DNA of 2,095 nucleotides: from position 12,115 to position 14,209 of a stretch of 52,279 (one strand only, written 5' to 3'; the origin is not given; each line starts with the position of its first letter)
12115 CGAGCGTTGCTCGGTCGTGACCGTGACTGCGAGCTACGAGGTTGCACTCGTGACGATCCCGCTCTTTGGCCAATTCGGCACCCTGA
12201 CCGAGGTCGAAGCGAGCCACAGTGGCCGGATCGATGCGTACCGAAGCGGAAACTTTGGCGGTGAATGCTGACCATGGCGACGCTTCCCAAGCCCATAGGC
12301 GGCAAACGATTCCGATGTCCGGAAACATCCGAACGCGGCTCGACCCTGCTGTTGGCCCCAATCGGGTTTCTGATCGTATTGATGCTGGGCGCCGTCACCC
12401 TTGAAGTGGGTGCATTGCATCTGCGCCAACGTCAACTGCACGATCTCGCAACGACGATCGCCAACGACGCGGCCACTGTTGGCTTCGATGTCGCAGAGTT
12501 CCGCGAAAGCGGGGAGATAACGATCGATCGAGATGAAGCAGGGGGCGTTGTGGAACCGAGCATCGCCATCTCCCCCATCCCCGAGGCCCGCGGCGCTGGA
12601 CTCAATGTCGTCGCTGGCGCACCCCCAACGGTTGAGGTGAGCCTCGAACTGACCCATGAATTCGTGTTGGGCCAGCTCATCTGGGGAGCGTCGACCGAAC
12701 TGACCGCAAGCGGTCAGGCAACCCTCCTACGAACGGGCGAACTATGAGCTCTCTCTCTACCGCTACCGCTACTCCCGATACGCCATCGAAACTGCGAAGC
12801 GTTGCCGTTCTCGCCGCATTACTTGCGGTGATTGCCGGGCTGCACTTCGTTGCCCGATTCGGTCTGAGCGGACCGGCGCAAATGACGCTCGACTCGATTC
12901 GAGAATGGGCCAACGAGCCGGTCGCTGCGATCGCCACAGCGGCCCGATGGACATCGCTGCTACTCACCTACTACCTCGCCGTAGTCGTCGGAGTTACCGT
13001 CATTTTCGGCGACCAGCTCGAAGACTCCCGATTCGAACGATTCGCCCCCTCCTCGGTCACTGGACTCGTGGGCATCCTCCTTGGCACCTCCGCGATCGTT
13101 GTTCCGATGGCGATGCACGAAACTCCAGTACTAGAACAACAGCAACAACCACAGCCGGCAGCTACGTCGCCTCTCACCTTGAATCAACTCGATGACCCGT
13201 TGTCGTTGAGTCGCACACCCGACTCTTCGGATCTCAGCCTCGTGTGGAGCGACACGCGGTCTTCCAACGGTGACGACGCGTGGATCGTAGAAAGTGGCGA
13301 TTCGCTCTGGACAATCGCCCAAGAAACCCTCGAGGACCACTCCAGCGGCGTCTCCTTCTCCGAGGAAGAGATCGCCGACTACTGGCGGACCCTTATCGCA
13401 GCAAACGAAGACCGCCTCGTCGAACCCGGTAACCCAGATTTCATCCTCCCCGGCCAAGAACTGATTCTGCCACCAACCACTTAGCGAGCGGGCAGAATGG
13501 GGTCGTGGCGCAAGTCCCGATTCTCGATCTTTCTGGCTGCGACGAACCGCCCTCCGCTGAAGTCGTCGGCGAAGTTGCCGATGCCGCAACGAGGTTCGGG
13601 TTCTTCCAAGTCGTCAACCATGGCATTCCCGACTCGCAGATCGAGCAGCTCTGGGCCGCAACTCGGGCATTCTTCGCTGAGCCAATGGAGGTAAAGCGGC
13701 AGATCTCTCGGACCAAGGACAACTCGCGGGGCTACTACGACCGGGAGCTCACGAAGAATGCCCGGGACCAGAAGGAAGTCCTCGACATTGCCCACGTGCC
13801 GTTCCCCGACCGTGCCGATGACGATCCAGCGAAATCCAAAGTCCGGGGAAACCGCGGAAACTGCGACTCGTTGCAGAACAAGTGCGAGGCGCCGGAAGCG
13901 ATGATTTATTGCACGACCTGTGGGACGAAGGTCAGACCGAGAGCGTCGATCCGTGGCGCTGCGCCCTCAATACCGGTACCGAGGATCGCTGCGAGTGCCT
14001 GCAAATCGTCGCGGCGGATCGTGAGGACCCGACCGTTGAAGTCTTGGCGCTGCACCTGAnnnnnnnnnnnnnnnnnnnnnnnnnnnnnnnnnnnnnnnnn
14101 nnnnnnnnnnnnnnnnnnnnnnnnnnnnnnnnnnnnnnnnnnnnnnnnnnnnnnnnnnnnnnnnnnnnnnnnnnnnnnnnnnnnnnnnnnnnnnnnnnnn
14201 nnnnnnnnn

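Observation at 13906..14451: BldD orthologue with intact c-di-GMP signature next to the Tad pilus operon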

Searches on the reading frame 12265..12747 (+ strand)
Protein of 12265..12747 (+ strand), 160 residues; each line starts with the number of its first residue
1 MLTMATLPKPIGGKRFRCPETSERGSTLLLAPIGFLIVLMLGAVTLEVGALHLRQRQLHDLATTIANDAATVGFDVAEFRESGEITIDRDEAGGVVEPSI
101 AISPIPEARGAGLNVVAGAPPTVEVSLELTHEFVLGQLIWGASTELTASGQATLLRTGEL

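Call 9: search_protein_families(library=pfam, proteins=[window:12265-12747:+], max_evalue=0.01)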
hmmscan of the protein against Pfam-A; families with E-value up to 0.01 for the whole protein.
window:12265-12747:+ (160 aa): 0 families

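Call 27: search_protein_families(library=pfam, proteins=[window:12265-12747:+], max_evalue=1)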
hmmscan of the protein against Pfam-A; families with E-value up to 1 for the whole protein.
window:12265-12747:+ (160 aa): 2 families
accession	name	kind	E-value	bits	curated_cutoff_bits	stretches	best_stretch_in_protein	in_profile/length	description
PF13400.11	Tad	-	0.012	16.4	22.3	1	25-62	1-37/47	Putative Flp pilus-assembly TadE/G-like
PF10144.15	SMP_2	-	0.11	12.6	28.9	1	29-71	16-58/159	Bacterial virulence factor haemolysin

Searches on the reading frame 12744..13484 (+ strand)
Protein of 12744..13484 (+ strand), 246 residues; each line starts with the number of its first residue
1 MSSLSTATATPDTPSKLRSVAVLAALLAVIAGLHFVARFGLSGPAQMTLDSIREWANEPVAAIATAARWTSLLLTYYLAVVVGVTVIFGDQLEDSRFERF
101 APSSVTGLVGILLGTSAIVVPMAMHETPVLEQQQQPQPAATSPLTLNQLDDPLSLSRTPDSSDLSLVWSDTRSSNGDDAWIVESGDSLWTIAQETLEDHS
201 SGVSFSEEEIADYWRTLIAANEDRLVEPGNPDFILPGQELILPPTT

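Call 9: search_protein_families(library=pfam, proteins=[window:12744-13484:+], max_evalue=0.01)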
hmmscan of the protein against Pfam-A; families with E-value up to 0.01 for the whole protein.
window:12744-13484:+ (246 aa): 1 family
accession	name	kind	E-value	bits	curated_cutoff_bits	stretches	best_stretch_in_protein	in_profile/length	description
PF01476.26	LysM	-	0.0001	22.6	20.9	1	182-243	3-43/43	LysM domain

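Call 64: search_protein_families(library=ncbifam, proteins=[window:12744-13484:+], max_evalue=0.001)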
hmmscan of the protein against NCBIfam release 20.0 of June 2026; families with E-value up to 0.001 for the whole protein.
window:12744-13484:+ (246 aa): 2 families
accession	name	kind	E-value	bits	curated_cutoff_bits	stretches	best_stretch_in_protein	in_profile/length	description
TIGR02899.1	spore_safA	subfamily_domain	0.0003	20.7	67.85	0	182-193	1-12/44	SafA/ExsA family spore coat assembly protein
NF010723.1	PRK14125.1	equivalog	0.00064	19.6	60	0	174-200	29-55/87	cell division suppressor protein YneA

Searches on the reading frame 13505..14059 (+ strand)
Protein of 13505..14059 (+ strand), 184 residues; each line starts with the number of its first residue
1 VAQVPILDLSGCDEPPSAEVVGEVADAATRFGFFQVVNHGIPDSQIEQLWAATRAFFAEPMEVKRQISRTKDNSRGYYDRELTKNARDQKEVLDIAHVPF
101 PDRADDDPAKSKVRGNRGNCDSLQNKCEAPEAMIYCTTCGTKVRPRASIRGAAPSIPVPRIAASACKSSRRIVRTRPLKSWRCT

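Call 9: search_protein_families(library=pfam, proteins=[window:13505-14059:+], max_evalue=0.01)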
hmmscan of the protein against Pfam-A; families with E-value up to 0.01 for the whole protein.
window:13505-14059:+ (184 aa): 1 family
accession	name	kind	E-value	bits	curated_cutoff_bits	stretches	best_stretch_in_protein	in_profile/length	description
PF14226.12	DIOX_N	-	2.8e-24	86.5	27.3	1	4-110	1-105/117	non-haem dioxygenase in morphine synthesis N-terminal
